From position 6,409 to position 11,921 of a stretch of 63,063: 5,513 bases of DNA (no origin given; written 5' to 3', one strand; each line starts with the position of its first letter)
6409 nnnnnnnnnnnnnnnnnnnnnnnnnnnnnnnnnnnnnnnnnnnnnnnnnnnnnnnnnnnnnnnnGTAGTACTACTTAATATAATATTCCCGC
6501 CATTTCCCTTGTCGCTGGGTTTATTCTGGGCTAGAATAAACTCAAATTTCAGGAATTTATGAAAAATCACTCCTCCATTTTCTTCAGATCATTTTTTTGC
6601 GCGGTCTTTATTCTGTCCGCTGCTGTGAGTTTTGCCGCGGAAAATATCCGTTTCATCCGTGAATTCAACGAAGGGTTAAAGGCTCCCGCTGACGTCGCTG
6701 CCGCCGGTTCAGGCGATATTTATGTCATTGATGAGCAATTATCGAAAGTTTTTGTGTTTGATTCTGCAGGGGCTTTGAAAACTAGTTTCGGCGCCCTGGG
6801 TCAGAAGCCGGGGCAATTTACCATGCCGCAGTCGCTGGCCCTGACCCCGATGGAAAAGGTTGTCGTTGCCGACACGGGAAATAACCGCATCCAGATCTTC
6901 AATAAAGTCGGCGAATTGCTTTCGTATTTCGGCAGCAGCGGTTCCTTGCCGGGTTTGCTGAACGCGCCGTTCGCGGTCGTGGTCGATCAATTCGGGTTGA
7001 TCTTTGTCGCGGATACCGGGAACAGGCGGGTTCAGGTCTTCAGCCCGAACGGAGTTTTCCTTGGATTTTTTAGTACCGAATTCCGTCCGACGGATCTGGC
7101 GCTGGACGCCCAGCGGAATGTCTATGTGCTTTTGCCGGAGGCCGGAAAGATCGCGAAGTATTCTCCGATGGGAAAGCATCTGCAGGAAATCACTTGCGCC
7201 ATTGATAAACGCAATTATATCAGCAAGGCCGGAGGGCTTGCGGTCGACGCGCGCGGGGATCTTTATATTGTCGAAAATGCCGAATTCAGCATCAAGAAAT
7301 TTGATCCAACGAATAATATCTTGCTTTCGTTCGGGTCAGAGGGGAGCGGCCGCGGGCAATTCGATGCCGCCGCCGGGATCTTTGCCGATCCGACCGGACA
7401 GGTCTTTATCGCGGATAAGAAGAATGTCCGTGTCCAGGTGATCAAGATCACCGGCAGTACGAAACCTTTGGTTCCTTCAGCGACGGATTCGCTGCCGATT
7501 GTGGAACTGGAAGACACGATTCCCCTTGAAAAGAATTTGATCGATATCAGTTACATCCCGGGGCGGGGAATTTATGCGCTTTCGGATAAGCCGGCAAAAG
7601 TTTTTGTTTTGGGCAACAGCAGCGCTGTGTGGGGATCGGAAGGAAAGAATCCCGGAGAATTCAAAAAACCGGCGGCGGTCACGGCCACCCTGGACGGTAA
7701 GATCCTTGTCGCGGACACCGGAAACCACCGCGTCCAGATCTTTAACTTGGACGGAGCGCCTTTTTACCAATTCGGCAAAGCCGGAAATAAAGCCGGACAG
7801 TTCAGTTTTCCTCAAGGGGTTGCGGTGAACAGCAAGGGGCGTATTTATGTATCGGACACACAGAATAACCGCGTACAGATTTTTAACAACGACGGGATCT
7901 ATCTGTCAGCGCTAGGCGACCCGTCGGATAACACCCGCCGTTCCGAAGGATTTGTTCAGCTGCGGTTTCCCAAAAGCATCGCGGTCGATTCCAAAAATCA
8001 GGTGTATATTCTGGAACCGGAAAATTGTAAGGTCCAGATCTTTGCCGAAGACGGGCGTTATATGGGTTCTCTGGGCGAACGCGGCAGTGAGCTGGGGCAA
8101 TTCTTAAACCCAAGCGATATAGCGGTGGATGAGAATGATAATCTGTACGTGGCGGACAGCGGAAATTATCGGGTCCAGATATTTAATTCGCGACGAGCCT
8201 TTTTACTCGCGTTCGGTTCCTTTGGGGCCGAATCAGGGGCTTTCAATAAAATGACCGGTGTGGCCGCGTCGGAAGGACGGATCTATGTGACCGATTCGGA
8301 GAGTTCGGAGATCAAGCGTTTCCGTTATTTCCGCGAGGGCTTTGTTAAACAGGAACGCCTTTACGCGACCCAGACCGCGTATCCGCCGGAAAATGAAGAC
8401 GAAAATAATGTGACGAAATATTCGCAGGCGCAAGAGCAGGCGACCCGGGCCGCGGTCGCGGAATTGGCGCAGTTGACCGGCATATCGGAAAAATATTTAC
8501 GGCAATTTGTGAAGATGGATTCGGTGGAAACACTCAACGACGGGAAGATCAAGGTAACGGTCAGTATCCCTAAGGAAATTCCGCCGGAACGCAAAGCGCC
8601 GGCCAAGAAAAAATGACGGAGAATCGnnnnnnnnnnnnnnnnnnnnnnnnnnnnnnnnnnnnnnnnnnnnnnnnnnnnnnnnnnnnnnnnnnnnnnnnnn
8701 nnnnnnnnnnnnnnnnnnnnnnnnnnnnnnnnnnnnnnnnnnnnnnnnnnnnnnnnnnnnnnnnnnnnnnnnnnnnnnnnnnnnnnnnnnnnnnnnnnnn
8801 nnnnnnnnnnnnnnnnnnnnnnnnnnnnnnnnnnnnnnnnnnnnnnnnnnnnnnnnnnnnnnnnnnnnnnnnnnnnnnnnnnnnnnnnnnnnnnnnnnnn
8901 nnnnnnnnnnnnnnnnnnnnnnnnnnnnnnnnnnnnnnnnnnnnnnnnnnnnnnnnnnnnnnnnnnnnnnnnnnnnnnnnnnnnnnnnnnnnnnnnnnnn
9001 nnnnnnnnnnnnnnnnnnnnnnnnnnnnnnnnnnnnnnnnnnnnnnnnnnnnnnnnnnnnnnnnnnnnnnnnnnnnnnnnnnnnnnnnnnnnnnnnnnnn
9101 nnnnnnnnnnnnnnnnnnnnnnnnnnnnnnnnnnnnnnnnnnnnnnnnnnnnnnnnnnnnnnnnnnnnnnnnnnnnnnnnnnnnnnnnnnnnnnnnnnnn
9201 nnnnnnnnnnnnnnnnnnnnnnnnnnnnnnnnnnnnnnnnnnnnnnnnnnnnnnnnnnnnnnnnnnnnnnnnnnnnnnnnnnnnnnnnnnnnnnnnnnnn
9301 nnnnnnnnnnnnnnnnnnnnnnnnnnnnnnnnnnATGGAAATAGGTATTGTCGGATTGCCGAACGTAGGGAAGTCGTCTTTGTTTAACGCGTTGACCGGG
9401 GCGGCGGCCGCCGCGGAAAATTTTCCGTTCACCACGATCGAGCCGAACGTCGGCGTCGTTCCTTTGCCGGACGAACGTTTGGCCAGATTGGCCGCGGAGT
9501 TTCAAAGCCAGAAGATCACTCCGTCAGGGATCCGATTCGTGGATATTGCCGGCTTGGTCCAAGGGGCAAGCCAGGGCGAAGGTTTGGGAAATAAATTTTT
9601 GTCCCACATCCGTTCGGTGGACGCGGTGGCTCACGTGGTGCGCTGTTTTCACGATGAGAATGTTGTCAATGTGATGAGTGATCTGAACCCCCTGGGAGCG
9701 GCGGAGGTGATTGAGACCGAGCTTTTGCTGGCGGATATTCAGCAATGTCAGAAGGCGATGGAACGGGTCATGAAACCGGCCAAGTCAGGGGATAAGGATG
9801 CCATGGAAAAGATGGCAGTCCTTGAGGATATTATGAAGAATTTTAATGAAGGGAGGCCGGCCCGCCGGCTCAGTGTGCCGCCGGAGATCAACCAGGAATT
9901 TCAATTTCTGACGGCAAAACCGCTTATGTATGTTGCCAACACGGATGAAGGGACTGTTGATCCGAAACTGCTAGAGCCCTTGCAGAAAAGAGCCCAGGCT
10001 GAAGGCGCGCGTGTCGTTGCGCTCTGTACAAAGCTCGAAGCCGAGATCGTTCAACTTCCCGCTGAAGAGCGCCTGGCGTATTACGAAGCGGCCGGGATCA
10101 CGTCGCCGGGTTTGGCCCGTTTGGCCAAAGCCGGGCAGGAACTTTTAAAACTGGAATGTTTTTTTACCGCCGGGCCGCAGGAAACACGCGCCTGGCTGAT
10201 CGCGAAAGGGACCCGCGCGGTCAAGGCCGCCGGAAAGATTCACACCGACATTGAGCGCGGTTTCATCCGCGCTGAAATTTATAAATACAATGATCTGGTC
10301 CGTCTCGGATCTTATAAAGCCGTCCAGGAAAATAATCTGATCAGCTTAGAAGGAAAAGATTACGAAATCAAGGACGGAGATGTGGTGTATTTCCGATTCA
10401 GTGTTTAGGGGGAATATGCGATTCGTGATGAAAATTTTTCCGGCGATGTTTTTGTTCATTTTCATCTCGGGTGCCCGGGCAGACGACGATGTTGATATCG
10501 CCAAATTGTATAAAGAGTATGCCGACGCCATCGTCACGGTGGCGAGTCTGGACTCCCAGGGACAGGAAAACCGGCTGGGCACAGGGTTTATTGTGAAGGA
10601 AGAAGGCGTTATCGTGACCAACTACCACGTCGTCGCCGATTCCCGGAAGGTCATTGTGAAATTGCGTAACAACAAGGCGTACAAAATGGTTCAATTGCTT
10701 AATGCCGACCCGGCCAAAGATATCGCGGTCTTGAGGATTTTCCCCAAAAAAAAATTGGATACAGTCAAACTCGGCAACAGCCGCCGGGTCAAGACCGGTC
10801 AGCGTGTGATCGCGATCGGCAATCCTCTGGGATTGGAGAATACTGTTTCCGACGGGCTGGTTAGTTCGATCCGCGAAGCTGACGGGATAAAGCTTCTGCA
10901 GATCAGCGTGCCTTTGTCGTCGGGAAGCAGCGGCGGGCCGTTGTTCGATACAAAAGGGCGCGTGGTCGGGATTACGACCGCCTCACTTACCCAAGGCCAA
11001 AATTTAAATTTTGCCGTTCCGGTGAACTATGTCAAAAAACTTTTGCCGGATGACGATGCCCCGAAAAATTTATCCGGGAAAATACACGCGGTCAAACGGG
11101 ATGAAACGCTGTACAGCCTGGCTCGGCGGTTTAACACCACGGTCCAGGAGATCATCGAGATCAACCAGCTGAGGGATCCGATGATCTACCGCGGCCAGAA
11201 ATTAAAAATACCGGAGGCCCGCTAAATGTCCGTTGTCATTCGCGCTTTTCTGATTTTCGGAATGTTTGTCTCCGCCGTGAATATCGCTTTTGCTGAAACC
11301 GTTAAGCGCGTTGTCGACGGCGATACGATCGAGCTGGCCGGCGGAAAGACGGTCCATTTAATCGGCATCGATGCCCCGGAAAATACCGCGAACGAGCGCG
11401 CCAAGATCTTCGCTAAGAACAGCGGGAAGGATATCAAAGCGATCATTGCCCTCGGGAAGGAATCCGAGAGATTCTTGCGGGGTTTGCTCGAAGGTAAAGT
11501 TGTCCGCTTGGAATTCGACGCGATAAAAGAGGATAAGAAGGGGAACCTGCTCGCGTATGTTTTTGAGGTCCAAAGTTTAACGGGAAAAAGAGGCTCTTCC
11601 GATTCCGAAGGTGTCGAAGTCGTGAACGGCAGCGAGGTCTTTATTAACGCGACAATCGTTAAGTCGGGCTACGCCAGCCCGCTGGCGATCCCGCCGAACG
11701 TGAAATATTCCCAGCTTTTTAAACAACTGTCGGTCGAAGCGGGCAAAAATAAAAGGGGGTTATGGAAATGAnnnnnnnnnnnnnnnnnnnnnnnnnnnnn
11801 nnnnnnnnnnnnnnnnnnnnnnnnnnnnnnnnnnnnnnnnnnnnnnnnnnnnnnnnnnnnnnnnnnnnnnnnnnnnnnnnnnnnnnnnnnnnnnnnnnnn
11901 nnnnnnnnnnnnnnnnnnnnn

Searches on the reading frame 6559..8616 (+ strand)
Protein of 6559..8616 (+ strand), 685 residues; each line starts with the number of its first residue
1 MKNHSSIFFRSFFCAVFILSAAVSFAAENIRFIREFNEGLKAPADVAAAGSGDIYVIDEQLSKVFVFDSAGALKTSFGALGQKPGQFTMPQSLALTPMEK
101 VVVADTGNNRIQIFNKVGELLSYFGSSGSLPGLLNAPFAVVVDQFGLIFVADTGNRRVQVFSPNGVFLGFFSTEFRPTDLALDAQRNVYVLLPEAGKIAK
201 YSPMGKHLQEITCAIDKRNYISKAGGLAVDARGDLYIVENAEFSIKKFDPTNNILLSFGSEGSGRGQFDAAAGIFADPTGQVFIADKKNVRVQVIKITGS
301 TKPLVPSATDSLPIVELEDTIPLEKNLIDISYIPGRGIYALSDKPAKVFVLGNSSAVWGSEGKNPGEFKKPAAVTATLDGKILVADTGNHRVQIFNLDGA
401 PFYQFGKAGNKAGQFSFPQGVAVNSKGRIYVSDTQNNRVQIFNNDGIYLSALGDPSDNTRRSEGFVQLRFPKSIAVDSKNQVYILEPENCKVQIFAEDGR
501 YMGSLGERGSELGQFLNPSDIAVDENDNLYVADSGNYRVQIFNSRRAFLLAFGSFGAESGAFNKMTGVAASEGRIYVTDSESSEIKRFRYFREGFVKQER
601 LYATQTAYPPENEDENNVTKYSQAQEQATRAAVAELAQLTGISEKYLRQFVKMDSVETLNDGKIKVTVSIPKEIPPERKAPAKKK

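Call 61: search_protein_families(library=pfam, proteins=[window:6559-8616:+], max_evalue=0.00001)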
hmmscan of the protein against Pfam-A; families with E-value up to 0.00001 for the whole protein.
window:6559-8616:+ (685 aa): 6 families
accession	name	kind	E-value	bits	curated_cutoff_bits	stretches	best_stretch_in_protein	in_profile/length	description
PF01436.27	NHL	-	5.5e-67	219.1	20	3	415-442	1-28/28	NHL repeat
PF17170.10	DUF5128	-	7.4e-21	75.1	22.9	0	478-542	52-117/321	6-bladed beta-propeller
PF25021.1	TEN_NHL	-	2.3e-14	53.6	27.1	0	413-486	139-219/357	Teneurin NHL domain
PF08450.18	SGL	-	7.4e-13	49.1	26.3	0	179-215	188-224/246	SMP-30/Gluconolactonase/LRE-like region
PF06739.17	SBBP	-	1.1e-08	35.3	20.5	0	517-532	14-29/38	Beta-propeller repeat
PF22701.2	Mala_s_1-like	-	7.9e-06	26.2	27.5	0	174-284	87-192/195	Mal s 1 allergenic protein-like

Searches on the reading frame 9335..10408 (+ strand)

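Call 61: search_protein_families(library=pfam, proteins=[window:9335-10408:+], max_evalue=0.00001)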
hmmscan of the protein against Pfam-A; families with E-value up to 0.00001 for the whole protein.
window:9335-10408:+ (357 aa): 3 families
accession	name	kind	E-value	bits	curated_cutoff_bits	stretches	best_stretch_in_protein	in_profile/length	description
PF06071.19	YchF-GTPase_C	-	7.5e-34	116.1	27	1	273-355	1-83/84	Protein of unknown function (DUF933)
PF01926.29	MMR_HSR1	-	3.2e-23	82.4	21.9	1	2-110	1-89/113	50S ribosome-binding GTPase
PF02421.24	FeoB_N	-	7.7e-09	35.7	27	1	2-43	2-43/156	Ferrous iron transport protein B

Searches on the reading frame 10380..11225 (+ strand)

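Call 61: search_protein_families(library=pfam, proteins=[window:10380-11225:+], max_evalue=0.00001)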
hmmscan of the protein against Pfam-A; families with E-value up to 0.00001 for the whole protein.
window:10380-11225:+ (281 aa): 3 families
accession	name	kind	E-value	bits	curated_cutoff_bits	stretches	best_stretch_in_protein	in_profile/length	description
PF13365.12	Trypsin_2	-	1.2e-33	117.3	27.6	1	67-198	1-144/144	Trypsin-like peptidase domain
PF01476.26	LysM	-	2.4e-14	53.4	20.9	1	237-278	2-43/43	LysM domain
PF00089.32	Trypsin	-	3.8e-12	47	20.6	1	56-220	17-218/220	Trypsin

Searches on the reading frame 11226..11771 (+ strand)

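Call 61: search_protein_families(library=pfam, proteins=[window:11226-11771:+], max_evalue=0.00001)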
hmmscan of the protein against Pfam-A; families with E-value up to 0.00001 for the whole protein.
window:11226-11771:+ (181 aa): 1 family
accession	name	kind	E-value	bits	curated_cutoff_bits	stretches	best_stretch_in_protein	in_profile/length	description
PF00565.23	SNase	-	9.2e-14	52.2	21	1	42-181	1-106/107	Staphylococcal nuclease homologue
